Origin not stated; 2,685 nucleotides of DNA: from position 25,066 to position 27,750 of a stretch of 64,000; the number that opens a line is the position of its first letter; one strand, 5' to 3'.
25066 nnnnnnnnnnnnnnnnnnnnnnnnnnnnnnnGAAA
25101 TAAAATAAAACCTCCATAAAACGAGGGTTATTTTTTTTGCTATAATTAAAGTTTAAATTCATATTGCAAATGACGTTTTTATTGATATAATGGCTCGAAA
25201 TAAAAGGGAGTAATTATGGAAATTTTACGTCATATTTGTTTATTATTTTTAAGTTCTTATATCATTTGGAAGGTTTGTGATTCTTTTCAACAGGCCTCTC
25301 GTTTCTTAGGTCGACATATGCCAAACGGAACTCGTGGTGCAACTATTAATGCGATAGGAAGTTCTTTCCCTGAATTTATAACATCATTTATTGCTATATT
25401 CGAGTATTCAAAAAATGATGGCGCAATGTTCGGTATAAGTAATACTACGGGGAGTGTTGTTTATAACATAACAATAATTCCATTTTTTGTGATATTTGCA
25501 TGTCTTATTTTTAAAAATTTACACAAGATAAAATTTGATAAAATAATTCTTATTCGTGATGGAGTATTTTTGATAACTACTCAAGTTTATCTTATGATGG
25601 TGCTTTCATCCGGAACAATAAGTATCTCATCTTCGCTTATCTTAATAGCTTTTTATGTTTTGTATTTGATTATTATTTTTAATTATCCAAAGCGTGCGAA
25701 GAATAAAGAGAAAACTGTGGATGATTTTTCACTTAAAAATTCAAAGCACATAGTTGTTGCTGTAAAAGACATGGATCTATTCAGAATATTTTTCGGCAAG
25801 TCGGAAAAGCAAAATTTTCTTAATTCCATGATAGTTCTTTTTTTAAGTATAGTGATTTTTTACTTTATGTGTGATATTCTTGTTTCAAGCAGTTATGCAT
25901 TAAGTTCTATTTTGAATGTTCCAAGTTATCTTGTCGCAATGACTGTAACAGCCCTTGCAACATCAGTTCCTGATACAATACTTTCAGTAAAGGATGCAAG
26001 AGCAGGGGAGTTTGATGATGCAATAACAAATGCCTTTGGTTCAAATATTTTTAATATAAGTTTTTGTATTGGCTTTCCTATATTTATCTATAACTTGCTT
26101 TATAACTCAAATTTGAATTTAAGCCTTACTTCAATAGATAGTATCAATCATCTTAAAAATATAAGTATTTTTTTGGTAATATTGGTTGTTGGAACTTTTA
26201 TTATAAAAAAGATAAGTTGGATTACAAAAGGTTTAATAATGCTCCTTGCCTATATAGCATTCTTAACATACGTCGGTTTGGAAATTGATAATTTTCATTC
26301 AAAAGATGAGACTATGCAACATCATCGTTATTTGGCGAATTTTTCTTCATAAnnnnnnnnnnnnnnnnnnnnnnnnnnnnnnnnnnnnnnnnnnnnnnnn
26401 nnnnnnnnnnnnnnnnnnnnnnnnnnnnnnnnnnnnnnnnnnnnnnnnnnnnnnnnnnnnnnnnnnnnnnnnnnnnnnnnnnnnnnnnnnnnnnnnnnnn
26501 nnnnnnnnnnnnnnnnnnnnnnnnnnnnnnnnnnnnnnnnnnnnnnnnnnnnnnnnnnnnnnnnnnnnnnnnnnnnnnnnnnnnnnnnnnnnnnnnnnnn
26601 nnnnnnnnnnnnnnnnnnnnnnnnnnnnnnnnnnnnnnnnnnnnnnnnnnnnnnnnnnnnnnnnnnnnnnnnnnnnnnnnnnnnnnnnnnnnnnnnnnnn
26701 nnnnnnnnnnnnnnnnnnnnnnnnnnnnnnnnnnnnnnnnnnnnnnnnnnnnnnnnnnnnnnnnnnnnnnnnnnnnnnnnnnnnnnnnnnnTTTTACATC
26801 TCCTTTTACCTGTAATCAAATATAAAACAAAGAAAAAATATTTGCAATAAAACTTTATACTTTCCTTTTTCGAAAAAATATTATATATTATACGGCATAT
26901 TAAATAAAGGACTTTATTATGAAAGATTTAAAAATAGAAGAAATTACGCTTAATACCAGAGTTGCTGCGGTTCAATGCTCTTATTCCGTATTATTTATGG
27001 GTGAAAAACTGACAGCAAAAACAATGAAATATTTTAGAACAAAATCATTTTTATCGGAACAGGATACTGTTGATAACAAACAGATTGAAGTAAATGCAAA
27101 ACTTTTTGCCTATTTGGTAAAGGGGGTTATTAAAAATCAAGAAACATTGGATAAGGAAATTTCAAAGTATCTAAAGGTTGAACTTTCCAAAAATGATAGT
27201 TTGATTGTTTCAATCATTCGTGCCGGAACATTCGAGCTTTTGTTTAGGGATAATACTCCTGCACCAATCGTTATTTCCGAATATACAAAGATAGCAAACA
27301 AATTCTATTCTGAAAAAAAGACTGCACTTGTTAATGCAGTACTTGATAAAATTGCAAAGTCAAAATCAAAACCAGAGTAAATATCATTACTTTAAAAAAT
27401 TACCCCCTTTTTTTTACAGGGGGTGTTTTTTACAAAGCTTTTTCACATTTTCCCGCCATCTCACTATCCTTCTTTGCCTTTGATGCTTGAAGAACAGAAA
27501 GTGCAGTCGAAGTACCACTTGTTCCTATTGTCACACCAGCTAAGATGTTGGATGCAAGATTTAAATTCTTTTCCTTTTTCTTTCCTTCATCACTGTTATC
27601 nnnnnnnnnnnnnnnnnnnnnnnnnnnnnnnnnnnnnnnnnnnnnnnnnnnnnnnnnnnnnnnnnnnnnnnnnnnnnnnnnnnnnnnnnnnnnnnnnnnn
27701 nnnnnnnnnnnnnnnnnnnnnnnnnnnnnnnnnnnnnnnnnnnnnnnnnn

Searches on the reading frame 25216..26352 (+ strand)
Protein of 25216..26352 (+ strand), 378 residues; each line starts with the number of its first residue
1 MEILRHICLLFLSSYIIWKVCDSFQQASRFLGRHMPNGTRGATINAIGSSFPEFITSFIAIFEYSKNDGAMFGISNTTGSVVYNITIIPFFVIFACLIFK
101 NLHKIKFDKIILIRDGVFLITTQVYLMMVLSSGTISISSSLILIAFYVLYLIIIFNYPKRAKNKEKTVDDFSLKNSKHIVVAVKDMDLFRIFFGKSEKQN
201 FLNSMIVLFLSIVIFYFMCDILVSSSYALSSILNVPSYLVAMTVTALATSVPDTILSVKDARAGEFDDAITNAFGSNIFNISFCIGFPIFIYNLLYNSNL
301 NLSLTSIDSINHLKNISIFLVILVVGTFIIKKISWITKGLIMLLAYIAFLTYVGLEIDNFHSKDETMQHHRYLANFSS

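Call 11: search_protein_families(library=pfam, proteins=[window:25216-26352:+], max_evalue=0.01)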
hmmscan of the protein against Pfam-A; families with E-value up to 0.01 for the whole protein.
window:25216-26352:+ (378 aa): 1 family
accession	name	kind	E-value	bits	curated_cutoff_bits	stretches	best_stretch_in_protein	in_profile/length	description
PF01699.29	Na_Ca_ex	-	2.6e-35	122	24.9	2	204-353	2-149/151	Sodium/calcium exchanger protein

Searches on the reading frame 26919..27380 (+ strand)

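Call 11: search_protein_families(library=pfam, proteins=[window:26919-27380:+], max_evalue=0.01)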
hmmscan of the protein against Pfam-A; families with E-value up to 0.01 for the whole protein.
window:26919-27380:+ (153 aa): 1 family
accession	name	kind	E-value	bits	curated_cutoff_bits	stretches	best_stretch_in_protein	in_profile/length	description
PF01029.23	NusB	-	1.1e-24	87.8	23.1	1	12-147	2-133/133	NusB family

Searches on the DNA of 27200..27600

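Call 61: search_with_rna_model(model_id=R1, source=window, start=27200, end=27600, max_evalue=10, show_alignments=1)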
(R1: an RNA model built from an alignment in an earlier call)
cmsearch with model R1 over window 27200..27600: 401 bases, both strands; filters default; matches with E-value up to 10: 4.
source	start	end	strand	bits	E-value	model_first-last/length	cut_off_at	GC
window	27314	27465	-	18.8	3.6e-05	1-172/172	no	0.32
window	27399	27433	+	9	0.008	1-172/172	no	0.37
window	27376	27394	+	-2.2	4.1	1-172/172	no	0.16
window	27334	27347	+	-3.7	9.5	1-172/172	no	0.36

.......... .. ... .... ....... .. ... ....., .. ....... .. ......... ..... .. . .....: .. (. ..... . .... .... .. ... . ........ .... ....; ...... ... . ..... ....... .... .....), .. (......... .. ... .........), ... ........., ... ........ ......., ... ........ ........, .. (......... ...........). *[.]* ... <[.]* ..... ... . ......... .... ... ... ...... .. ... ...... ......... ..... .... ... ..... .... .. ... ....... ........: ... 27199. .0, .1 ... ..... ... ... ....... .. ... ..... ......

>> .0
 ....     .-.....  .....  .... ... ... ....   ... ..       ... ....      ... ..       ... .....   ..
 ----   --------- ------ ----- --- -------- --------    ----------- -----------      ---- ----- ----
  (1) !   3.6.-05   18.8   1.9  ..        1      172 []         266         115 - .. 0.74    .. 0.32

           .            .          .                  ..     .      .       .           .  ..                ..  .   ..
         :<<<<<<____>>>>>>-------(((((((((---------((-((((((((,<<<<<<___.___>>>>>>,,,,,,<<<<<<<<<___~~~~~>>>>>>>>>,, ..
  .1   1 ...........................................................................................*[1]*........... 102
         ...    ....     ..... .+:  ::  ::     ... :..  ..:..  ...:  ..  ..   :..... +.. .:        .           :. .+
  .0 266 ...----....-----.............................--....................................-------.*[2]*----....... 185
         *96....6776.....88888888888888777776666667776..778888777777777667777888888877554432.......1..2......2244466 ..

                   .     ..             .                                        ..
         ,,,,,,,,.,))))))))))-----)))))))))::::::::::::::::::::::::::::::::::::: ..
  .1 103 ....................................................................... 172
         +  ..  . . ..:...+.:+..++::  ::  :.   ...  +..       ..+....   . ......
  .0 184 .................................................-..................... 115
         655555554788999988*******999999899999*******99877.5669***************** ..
